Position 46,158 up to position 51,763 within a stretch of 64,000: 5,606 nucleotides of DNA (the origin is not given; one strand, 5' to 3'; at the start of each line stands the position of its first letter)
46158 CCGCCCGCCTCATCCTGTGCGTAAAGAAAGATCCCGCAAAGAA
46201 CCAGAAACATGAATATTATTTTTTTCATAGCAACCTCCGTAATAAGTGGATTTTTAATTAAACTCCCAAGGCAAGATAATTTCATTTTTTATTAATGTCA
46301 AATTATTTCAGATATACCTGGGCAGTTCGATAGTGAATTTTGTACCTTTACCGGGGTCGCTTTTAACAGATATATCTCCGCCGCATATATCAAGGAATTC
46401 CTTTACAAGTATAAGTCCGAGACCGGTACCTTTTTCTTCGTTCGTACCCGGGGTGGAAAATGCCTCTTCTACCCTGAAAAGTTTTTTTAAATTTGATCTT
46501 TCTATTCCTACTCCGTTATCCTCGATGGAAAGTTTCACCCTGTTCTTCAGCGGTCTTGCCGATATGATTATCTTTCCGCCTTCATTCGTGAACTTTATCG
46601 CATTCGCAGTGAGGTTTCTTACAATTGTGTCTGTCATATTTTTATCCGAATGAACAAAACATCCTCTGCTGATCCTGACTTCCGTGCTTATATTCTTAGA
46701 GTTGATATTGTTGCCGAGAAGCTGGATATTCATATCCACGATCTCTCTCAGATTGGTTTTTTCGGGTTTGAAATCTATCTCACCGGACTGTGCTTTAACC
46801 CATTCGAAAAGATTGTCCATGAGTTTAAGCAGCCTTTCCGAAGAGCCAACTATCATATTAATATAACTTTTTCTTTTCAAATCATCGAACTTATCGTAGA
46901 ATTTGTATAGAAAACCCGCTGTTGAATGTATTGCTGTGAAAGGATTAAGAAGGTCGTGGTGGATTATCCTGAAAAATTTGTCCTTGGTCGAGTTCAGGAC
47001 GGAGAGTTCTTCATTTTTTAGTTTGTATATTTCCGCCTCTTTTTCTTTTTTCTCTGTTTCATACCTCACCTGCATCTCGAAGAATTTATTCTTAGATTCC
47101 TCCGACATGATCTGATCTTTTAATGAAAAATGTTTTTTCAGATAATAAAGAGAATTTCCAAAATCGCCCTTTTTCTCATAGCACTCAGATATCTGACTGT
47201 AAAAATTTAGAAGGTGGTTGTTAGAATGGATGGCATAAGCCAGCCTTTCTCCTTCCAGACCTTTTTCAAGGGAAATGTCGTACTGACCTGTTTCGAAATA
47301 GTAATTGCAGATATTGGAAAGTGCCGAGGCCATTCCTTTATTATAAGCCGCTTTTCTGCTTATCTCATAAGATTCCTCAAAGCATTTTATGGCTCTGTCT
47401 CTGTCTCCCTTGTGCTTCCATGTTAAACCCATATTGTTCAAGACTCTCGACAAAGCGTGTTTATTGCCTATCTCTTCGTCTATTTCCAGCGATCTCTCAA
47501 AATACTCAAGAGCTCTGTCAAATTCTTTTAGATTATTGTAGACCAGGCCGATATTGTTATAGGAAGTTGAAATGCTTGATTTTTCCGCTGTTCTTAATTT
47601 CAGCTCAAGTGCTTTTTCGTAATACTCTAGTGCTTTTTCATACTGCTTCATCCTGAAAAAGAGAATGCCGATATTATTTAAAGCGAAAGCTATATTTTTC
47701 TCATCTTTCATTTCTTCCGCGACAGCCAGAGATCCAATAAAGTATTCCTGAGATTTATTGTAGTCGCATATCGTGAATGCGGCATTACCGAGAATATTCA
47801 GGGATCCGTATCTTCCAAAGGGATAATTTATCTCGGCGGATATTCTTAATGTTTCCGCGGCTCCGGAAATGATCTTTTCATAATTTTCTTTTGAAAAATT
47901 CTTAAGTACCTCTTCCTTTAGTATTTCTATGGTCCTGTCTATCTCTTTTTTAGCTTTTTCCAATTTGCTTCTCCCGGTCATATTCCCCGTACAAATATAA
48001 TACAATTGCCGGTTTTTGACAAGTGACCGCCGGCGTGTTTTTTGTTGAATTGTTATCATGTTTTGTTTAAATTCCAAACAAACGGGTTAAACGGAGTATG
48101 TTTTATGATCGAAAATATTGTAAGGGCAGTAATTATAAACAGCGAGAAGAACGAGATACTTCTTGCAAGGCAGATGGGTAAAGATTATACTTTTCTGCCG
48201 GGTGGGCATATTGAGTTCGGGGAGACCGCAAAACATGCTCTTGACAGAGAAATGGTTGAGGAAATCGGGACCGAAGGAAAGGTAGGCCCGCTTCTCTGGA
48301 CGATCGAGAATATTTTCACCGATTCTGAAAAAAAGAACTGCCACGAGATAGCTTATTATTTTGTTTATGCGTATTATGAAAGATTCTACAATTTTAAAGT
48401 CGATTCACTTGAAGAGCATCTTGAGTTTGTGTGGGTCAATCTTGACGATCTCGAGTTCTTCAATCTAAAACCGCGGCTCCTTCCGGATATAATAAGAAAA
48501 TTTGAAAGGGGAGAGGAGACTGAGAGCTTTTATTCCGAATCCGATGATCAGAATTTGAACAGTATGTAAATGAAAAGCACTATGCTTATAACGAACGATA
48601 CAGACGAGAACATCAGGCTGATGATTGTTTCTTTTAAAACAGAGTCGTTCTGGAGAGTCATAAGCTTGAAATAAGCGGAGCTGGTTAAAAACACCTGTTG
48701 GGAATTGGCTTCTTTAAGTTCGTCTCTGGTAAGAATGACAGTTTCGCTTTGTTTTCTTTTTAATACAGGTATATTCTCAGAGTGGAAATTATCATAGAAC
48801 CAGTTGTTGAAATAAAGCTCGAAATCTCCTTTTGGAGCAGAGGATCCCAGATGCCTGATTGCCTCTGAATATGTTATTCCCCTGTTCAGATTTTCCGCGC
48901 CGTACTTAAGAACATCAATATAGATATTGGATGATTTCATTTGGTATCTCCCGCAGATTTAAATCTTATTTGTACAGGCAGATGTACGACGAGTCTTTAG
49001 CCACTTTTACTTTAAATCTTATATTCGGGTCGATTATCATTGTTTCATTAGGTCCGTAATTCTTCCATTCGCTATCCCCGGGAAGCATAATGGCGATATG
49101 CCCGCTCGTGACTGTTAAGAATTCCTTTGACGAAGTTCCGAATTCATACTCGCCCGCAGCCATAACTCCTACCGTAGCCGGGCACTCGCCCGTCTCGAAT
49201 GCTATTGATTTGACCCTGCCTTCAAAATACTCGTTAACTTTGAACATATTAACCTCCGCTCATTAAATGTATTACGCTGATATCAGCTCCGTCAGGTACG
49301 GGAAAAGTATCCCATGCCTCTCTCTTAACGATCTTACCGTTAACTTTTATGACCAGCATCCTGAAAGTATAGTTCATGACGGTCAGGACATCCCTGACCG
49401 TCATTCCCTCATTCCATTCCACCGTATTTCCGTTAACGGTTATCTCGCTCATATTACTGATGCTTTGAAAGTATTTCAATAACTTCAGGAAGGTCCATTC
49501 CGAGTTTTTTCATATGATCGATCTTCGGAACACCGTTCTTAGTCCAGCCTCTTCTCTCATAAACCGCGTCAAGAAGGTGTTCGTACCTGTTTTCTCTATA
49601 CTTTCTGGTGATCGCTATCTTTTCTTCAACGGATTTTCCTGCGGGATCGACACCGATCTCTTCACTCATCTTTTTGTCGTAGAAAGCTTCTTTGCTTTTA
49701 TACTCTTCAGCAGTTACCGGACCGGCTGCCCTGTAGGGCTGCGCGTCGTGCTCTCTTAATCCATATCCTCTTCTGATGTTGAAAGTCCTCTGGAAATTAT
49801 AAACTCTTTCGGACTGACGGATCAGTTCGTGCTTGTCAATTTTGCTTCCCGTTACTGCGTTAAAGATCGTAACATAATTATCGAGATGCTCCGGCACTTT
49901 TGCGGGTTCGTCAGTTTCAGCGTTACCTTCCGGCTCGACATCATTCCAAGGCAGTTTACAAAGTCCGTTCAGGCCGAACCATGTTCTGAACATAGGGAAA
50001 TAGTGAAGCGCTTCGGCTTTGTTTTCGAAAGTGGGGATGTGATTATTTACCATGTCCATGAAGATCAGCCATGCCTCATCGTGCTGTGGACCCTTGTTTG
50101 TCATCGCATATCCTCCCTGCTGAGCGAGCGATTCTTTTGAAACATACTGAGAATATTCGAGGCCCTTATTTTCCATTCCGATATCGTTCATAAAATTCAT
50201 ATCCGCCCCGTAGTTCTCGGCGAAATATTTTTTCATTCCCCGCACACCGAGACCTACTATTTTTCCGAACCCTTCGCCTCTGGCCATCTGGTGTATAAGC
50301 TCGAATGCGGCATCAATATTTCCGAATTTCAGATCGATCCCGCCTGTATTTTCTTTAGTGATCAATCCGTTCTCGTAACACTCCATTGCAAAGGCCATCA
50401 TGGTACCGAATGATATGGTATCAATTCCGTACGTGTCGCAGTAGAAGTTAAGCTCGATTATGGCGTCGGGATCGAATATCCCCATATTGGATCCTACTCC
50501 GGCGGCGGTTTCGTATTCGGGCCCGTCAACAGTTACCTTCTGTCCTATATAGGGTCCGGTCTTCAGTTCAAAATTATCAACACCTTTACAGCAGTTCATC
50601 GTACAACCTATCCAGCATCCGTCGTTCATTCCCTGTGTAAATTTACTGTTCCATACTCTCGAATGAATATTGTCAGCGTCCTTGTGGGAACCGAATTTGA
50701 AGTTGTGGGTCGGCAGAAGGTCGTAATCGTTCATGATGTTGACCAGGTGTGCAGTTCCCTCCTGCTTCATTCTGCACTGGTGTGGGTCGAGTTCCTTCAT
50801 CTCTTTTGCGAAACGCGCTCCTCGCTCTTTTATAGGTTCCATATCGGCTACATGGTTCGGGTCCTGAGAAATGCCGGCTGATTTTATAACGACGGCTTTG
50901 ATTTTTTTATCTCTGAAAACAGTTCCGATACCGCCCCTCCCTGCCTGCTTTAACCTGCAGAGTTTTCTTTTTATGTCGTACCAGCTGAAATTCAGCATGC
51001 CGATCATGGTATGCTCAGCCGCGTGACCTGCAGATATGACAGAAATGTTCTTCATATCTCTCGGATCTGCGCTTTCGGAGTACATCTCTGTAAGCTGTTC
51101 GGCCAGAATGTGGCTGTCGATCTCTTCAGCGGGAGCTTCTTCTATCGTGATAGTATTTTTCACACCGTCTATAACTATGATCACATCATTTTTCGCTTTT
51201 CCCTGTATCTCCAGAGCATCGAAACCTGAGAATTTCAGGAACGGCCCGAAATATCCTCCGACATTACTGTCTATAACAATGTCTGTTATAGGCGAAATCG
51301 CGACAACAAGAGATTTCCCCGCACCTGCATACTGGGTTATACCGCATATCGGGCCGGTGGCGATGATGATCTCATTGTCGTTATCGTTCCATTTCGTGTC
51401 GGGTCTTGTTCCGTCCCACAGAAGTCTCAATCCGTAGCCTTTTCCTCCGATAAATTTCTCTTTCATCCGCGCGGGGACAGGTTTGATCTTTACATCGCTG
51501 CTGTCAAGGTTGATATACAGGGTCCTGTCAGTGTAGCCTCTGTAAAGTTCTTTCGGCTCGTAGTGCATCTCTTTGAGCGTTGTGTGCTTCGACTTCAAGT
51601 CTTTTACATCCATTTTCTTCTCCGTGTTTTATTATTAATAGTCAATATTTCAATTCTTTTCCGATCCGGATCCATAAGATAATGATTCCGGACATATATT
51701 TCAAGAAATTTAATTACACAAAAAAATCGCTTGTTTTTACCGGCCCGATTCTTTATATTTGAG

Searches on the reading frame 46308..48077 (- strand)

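Call 68: search_protein_families(library=pfam, proteins=[window:46308-48077:-], max_evalue=0.001)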
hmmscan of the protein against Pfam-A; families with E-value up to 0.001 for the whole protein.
window:46308-48077:- (589 aa): 14 families
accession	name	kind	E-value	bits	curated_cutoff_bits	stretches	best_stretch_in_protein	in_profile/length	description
PF13424.12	TPR_12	-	1.7e-33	115.1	30.1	2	169-242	2-77/77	Tetratricopeptide repeat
PF00515.34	TPR_1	-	9.3e-28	95.3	27.8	2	130-159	1-30/34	Tetratricopeptide repeat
PF02518.31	HATPase_c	-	4.5e-24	85.5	26.4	1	483-587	7-109/111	Histidine kinase-, DNA gyrase B-, and HSP90-like ATPase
PF07719.23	TPR_2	-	2e-23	81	27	2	130-159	1-30/34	Tetratricopeptide repeat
PF13374.12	TPR_10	-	2.6e-20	72.2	27.5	2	171-199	3-31/42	Tetratricopeptide repeat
PF13181.12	TPR_8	-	3.5e-19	67.7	25.7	2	172-202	3-33/34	Tetratricopeptide repeat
PF13176.12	TPR_7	-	1.7e-11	43.7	27.9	0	132-162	1-31/36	Tetratricopeptide repeat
PF00512.31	HisKA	-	2.1e-07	31.3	26.9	1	365-432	2-66/66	His Kinase A (phospho-acceptor) domain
PF13174.12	TPR_6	-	1.7e-06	28.8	26.3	0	135-158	5-28/33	Tetratricopeptide repeat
PF10602.15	RPN7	-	6.8e-05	23.1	29.6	1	119-216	25-124/174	26S proteasome subunit RPN7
PF13428.12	TPR_14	-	9.4e-05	23.2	23.5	0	139-159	10-30/44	Tetratricopeptide repeat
PF13432.12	TPR_16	-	9.7e-05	23.2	32.7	1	136-200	3-61/65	Tetratricopeptide repeat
PF13581.12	HATPase_c_2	-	0.00038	20.9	27.4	1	489-574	39-117/127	Histidine kinase-like ATPase domain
PF24885.1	TPR_NPHP3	-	0.00052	19.9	100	0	119-249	85-222/239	Nephrocystin-3 TPR domain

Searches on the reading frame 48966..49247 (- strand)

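Call 68: search_protein_families(library=pfam, proteins=[window:48966-49247:-], max_evalue=0.001)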
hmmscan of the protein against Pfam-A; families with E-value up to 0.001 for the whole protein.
window:48966-49247:- (93 aa): 1 family
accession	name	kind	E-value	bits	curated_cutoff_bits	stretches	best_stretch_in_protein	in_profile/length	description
PF06865.17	Ppnp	-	1.5e-29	102.6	25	1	3-92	2-92/92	Pyrimidine/purine nucleoside phosphorylase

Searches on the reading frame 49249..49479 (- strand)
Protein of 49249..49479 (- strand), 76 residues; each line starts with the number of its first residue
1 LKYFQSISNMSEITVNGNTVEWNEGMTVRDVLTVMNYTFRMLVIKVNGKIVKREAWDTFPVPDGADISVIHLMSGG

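Call 68: search_protein_families(library=pfam, proteins=[window:49249-49479:-], max_evalue=0.001)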
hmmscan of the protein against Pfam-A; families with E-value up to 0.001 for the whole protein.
window:49249-49479:- (76 aa): 1 family
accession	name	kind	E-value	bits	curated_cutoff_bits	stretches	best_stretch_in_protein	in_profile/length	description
PF02597.26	ThiS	-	3.6e-12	47.1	22.5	1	13-76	10-76/76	ThiS family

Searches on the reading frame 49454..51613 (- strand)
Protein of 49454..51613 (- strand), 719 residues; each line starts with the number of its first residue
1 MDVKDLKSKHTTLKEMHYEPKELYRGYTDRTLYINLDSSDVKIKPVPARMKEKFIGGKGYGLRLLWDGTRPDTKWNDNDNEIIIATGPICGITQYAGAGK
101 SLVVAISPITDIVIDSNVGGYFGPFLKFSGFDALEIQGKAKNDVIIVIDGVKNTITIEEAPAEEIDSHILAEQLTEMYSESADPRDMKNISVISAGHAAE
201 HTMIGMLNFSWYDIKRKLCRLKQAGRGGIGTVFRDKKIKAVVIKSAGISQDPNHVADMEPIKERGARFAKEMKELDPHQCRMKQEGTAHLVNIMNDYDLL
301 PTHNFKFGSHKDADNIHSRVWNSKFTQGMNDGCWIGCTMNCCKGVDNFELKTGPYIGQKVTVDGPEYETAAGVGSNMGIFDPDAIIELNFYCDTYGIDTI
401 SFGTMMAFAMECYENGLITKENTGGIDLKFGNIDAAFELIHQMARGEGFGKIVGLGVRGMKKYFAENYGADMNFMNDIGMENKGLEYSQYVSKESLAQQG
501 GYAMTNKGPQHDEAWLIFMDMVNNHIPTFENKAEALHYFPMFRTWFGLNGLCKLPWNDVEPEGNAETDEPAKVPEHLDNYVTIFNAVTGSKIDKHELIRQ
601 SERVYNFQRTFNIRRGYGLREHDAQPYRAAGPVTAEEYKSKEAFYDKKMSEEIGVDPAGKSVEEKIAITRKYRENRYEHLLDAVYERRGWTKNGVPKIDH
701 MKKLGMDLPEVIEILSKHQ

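Call 68: search_protein_families(library=pfam, proteins=[window:49454-51613:-], max_evalue=0.001)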
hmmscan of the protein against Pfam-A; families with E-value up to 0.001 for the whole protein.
window:49454-51613:- (719 aa): 2 families
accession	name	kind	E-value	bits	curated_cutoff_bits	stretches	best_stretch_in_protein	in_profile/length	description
PF01314.23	AFOR_C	-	1.2e-103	347.7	27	1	267-706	5-385/385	Aldehyde ferredoxin oxidoreductase, domains 2 & 3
PF02730.20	AFOR_N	-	4.2e-47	160.9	29.8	1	30-244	2-197/199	Aldehyde ferredoxin oxidoreductase, N-terminal domain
